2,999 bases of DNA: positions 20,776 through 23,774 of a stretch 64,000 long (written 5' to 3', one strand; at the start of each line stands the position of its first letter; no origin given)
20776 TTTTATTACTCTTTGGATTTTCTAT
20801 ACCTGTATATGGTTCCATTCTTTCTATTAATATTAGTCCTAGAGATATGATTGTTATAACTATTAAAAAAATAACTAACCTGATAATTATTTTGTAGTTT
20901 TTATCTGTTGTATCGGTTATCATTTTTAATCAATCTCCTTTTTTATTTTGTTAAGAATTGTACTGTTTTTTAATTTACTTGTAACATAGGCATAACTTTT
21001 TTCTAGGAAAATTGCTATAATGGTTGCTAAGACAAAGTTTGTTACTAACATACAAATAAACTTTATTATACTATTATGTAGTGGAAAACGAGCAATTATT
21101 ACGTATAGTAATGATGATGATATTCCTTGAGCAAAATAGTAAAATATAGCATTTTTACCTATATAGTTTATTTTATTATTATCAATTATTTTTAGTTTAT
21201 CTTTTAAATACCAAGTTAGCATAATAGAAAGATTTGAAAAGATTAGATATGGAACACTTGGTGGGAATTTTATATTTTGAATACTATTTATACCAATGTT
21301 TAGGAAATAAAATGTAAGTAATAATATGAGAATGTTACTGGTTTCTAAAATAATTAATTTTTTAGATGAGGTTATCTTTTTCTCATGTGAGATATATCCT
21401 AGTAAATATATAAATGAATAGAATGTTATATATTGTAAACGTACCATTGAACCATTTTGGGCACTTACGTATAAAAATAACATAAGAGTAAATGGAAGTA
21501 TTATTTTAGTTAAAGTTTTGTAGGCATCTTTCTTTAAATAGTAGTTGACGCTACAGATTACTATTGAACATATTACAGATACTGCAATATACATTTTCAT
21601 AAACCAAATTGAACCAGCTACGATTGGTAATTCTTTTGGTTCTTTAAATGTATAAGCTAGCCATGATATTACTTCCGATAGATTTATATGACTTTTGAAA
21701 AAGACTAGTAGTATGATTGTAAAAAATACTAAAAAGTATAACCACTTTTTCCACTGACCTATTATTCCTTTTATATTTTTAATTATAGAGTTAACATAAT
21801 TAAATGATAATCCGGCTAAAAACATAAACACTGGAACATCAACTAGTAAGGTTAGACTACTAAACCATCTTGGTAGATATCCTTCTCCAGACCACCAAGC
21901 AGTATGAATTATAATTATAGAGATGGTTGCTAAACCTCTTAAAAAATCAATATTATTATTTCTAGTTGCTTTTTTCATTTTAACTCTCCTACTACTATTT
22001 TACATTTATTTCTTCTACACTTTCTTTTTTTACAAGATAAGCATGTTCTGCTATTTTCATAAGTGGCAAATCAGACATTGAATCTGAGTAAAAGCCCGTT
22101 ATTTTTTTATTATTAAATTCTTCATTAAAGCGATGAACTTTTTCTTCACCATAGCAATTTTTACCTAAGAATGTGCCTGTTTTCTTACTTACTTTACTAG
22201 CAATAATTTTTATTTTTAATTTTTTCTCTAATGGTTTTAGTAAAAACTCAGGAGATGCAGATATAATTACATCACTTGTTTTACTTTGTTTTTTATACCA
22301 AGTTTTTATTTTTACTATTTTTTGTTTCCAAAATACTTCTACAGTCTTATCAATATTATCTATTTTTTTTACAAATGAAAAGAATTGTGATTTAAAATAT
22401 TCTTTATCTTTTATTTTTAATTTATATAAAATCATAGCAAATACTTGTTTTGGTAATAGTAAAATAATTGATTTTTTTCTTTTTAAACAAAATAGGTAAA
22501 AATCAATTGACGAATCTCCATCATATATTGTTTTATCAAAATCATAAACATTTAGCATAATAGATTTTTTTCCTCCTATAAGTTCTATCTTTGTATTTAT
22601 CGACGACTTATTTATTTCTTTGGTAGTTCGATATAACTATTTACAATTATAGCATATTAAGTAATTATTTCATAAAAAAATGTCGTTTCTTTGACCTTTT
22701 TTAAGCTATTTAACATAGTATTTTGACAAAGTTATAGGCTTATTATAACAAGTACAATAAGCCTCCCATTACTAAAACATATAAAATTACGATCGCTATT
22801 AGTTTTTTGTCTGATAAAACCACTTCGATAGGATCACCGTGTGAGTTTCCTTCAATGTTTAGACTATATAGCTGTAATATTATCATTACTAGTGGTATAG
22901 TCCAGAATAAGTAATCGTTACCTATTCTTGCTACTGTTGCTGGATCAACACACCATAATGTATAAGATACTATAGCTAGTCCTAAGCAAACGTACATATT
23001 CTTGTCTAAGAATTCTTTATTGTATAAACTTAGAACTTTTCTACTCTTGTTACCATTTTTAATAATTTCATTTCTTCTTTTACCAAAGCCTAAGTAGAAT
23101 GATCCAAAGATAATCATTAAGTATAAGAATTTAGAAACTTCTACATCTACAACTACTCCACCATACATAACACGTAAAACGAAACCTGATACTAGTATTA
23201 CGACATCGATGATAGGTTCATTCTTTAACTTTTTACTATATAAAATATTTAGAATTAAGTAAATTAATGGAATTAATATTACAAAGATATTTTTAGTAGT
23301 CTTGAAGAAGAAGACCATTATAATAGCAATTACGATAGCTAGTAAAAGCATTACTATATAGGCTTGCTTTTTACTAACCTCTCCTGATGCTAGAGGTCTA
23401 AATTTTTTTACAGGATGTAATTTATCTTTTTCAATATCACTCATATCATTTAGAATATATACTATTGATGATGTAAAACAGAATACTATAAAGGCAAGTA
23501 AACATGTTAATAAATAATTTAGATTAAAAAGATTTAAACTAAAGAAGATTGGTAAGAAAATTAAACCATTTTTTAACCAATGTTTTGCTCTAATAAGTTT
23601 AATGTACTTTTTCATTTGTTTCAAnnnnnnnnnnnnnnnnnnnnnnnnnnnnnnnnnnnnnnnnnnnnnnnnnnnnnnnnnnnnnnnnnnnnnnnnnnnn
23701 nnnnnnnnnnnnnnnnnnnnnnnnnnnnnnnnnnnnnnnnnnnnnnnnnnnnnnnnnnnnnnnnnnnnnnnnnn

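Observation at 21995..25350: Predicted polyprenyl-phospho-pentofuranose donor pathway (DPPR-synthase-like UbiA + HAD phosphatase + GT-C-like protein) inside a Bacillota glycopolymer locus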

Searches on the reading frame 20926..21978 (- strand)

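Call 3: search_protein_families(library=pfam, proteins=[window:20926-21978:-], max_evalue=0.01)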
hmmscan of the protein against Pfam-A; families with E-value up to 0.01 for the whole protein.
window:20926-21978:- (350 aa): 1 family
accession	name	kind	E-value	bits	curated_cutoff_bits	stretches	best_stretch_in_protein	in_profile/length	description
PF01757.29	Acyl_transf_3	-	6.7e-14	52.1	31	1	7-322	1-325/326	Acyltransferase domain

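Call 4: search_protein_families(library=ncbifam, proteins=[window:20926-21978:-], max_evalue=0.01)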
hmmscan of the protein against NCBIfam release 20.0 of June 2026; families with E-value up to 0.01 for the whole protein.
window:20926-21978:- (350 aa): 0 families

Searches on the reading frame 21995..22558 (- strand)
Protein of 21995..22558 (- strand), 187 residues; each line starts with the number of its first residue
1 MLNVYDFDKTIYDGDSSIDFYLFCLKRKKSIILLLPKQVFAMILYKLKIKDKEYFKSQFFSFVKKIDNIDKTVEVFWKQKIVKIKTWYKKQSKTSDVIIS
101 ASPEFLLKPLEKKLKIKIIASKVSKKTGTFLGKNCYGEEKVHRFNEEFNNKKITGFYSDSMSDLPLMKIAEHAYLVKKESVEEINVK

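Call 3: search_protein_families(library=pfam, proteins=[window:21995-22558:-], max_evalue=0.01)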
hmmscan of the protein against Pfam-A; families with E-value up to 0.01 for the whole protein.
window:21995-22558:- (187 aa): 1 family
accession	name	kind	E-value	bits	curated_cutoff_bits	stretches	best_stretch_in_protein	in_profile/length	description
PF12710.13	HAD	-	2.2e-18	67.8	27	1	4-168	2-189/189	haloacid dehalogenase-like hydrolase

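Call 4: search_protein_families(library=ncbifam, proteins=[window:21995-22558:-], max_evalue=0.01)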
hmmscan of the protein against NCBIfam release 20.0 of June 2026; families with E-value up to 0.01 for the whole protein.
window:21995-22558:- (187 aa): 6 families
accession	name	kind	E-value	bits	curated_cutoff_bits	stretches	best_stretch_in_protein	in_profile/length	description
TIGR01490.1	HAD-SF-IB-hyp1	subfamily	3.2e-25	89.5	98.3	1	4-178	3-198/202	HAD-IB family hydrolase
TIGR01488.1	HAD-SF-IB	subfamily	9.6e-16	58.2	45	1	4-169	3-176/177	HAD-IB family phosphatase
NF052360.1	HolPasePseu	equivalog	4.9e-12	46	280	1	75-177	87-198/218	histidinol-phosphatase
TIGR01545.1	YfhB_g-proteo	equivalog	2.4e-07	30.8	259.25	1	88-179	106-203/210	phosphatidylglycerophosphatase C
NF052359.1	HolPaseNeis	equivalog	9.6e-07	28.7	400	1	90-178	101-202/221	histidinol-phosphatase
NF006088.0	PRK08238.1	equivalog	0.0027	16.4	351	1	5-180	16-169/482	UbiA family prenyltransferase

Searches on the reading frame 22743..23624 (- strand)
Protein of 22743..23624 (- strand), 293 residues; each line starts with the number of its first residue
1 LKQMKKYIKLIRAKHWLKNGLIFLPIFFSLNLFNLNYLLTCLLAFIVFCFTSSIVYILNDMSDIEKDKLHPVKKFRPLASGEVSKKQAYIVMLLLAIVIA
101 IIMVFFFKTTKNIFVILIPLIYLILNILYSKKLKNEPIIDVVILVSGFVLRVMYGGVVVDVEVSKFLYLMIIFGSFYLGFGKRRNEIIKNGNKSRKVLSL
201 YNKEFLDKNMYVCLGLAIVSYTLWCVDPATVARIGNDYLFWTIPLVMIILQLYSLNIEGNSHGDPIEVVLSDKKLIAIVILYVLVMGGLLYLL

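Call 3: search_protein_families(library=pfam, proteins=[window:22743-23624:-], max_evalue=0.01)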
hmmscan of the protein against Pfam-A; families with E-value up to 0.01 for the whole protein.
window:22743-23624:- (293 aa): 2 families
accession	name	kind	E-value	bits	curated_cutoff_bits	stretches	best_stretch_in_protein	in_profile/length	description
PF01040.23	UbiA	-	7.9e-22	78.2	34.2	1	37-259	18-234/250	UbiA prenyltransferase family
PF10060.15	DUF2298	-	0.0014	18.1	27.8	1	45-159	374-463/488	Uncharacterized membrane protein (DUF2298)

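Call 4: search_protein_families(library=ncbifam, proteins=[window:22743-23624:-], max_evalue=0.01)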
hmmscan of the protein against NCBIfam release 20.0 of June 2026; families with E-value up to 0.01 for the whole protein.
window:22743-23624:- (293 aa): 12 families
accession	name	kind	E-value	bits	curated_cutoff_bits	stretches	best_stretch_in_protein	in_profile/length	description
NF008977.0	PRK12324.1-2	equivalog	3.8e-64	216.9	234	1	4-286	2-284/297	decaprenyl-phosphate phosphoribosyltransferase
NF008978.0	PRK12324.1-4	equivalog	7.7e-61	205.8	207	1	6-286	34-315/322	decaprenyl-phosphate phosphoribosyltransferase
NF006088.0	PRK08238.1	equivalog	3.9e-50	170.9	351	1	3-286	191-476/482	UbiA family prenyltransferase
NF008976.0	PRK12324.1-1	equivalog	3.7e-46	157.9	474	1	7-291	21-304/306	decaprenyl-phosphate phosphoribosyltransferase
NF009523.0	PRK12884.1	equivalog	1.6e-16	60.3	269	1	2-252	2-242/279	prenyltransferase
TIGR01474.1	ubiA_proteo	equivalog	6.4e-09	35.7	275.45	1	5-172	2-171/282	4-hydroxybenzoate octaprenyltransferase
TIGR01475.1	ubiA_other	subfamily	3.9e-08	33.1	180.8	1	3-174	1-165/282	UbiA-like polyprenyltransferase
TIGR01473.1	cyoE_ctaB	equivalog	1.6e-07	31.4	210.3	1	6-143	2-136/281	heme o synthase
NF009514.0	PRK12873.1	equivalog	1.4e-05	24.6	246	1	2-156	8-164/297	4-hydroxybenzoate polyprenyltransferase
NF009511.0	PRK12871.1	equivalog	1.5e-05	24.5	281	1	3-223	4-234/297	prenyltransferase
NF003349.0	PRK04375.1-2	equivalog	2e-05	24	246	1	49-143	69-160/318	heme o synthase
NF004751.0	PRK06080.1-3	equivalog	0.00011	21.9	264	1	41-133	176-267/296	1,4-dihydroxy-2-naphthoate polyprenyltransferase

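Call 7: search_solved_structures(query=window:22743-23624:-, max_evalue=0.01, show_alignments=2)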
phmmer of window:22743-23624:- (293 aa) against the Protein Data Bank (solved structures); distinct sequences matched with E-value up to 0.01: 4.
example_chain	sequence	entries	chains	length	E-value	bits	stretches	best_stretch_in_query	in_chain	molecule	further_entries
8j8j_D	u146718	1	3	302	2e-36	129.1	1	7-288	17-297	Decaprenyl-phosphate phosphoribosyltransferase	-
8j8k_A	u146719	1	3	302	3.9e-27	98.6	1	7-288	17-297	Decaprenyl-phosphate phosphoribosyltransferase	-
4tq3_A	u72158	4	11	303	1.6e-05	27.7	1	5-189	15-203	Prenyltransferase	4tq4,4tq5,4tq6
4od4_A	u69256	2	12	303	0.0021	20.7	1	38-158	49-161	4-hydroxybenzoate octaprenyltransferase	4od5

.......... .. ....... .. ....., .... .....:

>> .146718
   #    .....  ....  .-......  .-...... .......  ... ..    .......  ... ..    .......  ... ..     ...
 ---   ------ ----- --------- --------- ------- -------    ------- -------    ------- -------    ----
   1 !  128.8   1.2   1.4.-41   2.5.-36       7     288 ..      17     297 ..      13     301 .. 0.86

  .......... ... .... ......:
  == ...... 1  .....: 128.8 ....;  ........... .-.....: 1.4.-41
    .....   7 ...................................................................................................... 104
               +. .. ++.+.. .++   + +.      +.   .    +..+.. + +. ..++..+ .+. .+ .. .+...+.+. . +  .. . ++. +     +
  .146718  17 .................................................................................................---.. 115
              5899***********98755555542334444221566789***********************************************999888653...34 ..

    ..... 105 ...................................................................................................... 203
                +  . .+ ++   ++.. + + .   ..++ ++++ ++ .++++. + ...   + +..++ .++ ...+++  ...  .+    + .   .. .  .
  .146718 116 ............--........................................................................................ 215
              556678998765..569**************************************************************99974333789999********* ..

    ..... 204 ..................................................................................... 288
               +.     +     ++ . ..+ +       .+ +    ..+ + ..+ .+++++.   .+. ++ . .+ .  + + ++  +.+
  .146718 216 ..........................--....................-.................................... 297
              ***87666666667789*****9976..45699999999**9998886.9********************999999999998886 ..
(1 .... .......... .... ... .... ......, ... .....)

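Call 33: search_dna_similar(query=window:22743-23624:-, collection=phages, mode=protein, max_rows=20)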
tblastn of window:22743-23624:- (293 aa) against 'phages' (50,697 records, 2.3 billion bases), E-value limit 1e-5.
Records with a match: 1; places in all: 1; records where one place covers at least 80% of the query: 1.
Best place of each record, by identity: <60% 1.
By first word of the organism name: Bacteriophage 1.
By host as written in the record: - 1.
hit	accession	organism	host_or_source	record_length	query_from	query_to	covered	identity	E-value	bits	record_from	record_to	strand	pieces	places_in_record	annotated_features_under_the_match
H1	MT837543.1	Bacteriophage sp.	human fecal samples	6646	4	273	92%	34.7%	3e-17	88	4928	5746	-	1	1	record has no annotation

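Call 35: get_annotated_region(hit=H1, flank=6000)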
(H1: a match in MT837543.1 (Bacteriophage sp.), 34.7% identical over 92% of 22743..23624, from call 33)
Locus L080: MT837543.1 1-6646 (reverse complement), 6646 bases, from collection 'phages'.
description: UNVERIFIED: Bacteriophage sp. clone scaffold_5080 genomic sequence.
organism: Bacteriophage sp. (NCBI taxid 38018)
taxonomy: Viruses
host: -; source: human fecal samples; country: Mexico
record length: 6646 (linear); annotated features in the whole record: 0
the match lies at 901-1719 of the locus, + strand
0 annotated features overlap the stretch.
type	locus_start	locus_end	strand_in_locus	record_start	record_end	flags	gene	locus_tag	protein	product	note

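Call 52: search_dna_similar(query=window:22743-23624:-, collection=plasmids, mode=protein, max_rows=40, max_evalue=1e-8)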
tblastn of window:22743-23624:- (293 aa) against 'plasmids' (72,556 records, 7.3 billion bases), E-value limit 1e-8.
Records with a match: 12; places in all: 12; records where one place covers at least 80% of the query: 12.
Best place of each record, by identity: <60% 12.
By first word of the organism name: Lactococcus 2; Chondrinema 1; Flammeovirgaceae 1; Prevotella 1; Marivivens 1; Persicobacter 1; Nocardia 1; Rhodococcus 1; Streptomyces 1; Devosia 1; and 1 more.
By predicted mobility (MOB-suite, as given by PLSDB): non-mobilizable 9; mobilizable 3.
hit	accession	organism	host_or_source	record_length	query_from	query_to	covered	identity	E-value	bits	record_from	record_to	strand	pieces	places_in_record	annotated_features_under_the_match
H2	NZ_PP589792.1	Lactococcus sp.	Bacterial culture,Dairy environment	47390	3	280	95%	43.2%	6e-48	178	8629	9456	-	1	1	decaprenyl-phosphate phosphoribosyltransferase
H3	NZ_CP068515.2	Lactococcus cremoris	Whole organism,Dairy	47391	3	280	95%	43.2%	6e-48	178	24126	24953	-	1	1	decaprenyl-phosphate phosphoribosyltransferase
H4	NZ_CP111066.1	Chondrinema litorale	Seaweed,red alga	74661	6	273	91%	37.9%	2e-22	103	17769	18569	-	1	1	decaprenyl-phosphate phosphoribosyltransferase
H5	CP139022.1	Flammeovirgaceae bacterium SG7u.111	Seagrass,tissue sample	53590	8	273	91%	36.3%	3e-23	106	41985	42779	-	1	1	decaprenyl-phosphate phosphoribosyltransferase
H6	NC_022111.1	Prevotella sp. oral taxon 299 str. F0039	Homo sapiens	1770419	4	280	95%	34.5%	1e-22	104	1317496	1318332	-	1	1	none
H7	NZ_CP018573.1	Marivivens sp. JLT3646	cell culture,shallow-sea hydrothermal ...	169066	1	276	94%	32.7%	1e-17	91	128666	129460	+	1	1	decaprenyl-phosphate phosphoribosyltransferase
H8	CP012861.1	Persicobacter sp. JZB09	cell culture,soil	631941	2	273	93%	32.8%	2e-18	92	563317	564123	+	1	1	record has no annotation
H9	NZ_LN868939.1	Nocardia farcinica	not known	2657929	8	275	91%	30.1%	1e-20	99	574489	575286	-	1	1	none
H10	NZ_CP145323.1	Rhodococcus ruber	-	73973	8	275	91%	29.5%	1e-23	107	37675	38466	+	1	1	decaprenyl-phosphate phosphoribosyltransferase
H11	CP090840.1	Streptomyces viridifaciens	Whole organism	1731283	12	276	90%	29.5%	4e-15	83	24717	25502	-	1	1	decaprenyl-phosphate phosphoribosyltransferase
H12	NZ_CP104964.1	Devosia neptuniae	Vicia costata,cell culture,root nodule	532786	4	278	94%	27.4%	4e-10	68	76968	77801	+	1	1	UbiA family prenyltransferase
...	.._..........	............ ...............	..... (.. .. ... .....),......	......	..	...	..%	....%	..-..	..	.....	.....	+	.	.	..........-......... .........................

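Call 53: get_annotated_region(hit=H3, flank=12000)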
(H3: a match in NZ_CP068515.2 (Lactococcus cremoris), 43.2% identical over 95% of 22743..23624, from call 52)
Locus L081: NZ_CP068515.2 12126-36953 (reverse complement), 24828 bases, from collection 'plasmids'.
description: Lactococcus cremoris strain F.2.7 plasmid pF27D, complete sequence
organism: Lactococcus cremoris (NCBI taxid 1359)
taxonomy: Bacteria; Bacillota; Bacilli; Lactobacillales; Streptococcaceae; Lactococcus; Lactococcus cremoris
host: -; source: Whole organism,Dairy; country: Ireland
typing (MOB-suite, as given by PLSDB): mobilizable; replicon rep_cluster_414,rep_cluster_556; relaxase MOBP,MOB_Unknown
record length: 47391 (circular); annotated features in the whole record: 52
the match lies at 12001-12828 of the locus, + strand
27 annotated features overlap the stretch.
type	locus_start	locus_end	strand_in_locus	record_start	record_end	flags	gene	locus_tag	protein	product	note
CDS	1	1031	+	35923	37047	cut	-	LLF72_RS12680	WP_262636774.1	glycosyltransferase family 4 protein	-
CDS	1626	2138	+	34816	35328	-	-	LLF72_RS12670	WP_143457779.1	hypothetical protein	-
CDS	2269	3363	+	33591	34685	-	-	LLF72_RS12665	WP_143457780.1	glycosyltransferase family 1 protein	-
CDS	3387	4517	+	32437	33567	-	-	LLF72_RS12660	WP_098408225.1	glycoside hydrolase family 99-like domain-containing protein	-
CDS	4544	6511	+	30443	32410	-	-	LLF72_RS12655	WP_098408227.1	capsular polysaccharide synthesis protein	-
CDS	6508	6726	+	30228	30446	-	-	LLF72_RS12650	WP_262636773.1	hypothetical protein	-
CDS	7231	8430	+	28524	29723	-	-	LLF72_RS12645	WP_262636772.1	O-antigen ligase family protein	-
CDS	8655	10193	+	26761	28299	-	-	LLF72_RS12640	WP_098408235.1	oligosaccharide flippase family protein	-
CDS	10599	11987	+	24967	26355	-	-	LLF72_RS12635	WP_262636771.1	hypothetical protein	-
CDS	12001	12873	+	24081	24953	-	-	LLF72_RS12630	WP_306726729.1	decaprenyl-phosphate phosphoribosyltransferase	-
CDS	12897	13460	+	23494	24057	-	-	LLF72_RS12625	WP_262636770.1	HAD-IB family phosphatase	GO:0008152 - metabolic process [Evidence IEA]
CDS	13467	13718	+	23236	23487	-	-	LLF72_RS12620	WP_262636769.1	GtrA family protein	GO:0000271 - polysaccharide biosynthetic process [Evidence IEA]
CDS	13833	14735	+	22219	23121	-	-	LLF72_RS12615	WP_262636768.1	phosphodiester glycosidase family protein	-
CDS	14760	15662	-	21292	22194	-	-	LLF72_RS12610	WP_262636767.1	LCP family protein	-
CDS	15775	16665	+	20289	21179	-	-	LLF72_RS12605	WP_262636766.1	IS982-like element IS982B family transposase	GO:0006313 - DNA transposition [Evidence IEA]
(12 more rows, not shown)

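Call 59: search_protein_families(library=pfam, proteins=[L081:10599-11987:+, L081:12897-13460:+, L081:12001-12873:+], max_evalue=0.01)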
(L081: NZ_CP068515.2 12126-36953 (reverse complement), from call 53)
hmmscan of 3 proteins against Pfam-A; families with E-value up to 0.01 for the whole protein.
L081:10599-11987:+ (462 aa): 0 families

L081:12897-13460:+ (187 aa): 1 family
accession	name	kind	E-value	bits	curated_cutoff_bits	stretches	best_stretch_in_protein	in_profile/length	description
PF12710.13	HAD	-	6.8e-21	76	27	1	3-168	2-189/189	haloacid dehalogenase-like hydrolase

L081:12001-12873:+ (290 aa): 1 family
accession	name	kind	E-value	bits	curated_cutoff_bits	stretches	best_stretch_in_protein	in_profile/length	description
PF01040.23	UbiA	-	4.9e-19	69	34.2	1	23-248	9-227/250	UbiA prenyltransferase family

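Call 76: search_protein_families(library=ncbifam, proteins=[L081:12001-12873:+, L081:12897-13460:+], max_evalue=0.001)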
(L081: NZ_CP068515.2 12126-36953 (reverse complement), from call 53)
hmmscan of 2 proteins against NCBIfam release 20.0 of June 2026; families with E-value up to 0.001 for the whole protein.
L081:12001-12873:+ (290 aa): 11 families
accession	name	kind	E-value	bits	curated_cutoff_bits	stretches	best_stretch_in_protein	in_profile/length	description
NF008978.0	PRK12324.1-4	equivalog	5.9e-68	229.2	207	1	4-288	34-321/322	decaprenyl-phosphate phosphoribosyltransferase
NF008977.0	PRK12324.1-2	equivalog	5.5e-57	193.4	234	1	1-286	1-287/297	decaprenyl-phosphate phosphoribosyltransferase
NF006088.0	PRK08238.1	equivalog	1.2e-52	179.2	351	1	2-283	192-477/482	UbiA family prenyltransferase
NF008976.0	PRK12324.1-1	equivalog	5.8e-50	170.4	474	1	5-279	21-296/306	decaprenyl-phosphate phosphoribosyltransferase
NF009523.0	PRK12884.1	equivalog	3.2e-11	43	269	1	19-175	22-170/279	prenyltransferase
NF009521.0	PRK12882.1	equivalog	8.9e-07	28.4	296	1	35-140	37-142/280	geranylgeranylglycerol-phosphate geranylgeranyltransferase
TIGR01473.1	cyoE_ctaB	equivalog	3.7e-06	26.9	210.3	1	18-137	18-136/281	heme o synthase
TIGR01475.1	ubiA_other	subfamily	5.4e-06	26.1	180.8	1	18-171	20-170/282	UbiA-like polyprenyltransferase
TIGR01474.1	ubiA_proteo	equivalog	8e-05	22.3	275.45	1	22-166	26-171/282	4-hydroxybenzoate octaprenyltransferase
NF009609.0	PRK13106.1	equivalog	0.00019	20.9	349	1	23-156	38-166/301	prenyltransferase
NF003349.0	PRK04375.1-2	equivalog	0.00081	18.7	246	1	39-129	61-152/318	heme o synthase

L081:12897-13460:+ (187 aa): 5 families
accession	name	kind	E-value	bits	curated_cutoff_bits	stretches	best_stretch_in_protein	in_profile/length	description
TIGR01490.1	HAD-SF-IB-hyp1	subfamily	3.8e-22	79.5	98.3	1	3-178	3-198/202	HAD-IB family hydrolase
TIGR01488.1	HAD-SF-IB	subfamily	2.6e-16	60.1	45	1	3-170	3-177/177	HAD-IB family phosphatase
NF052360.1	HolPasePseu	equivalog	1.8e-10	40.8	280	1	77-177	86-198/218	histidinol-phosphatase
NF052359.1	HolPaseNeis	equivalog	3.6e-07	30.1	400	1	70-177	79-201/221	histidinol-phosphatase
TIGR01545.1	YfhB_g-proteo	equivalog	9.2e-05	22.3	259.25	0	70-178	80-202/210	phosphatidylglycerophosphatase C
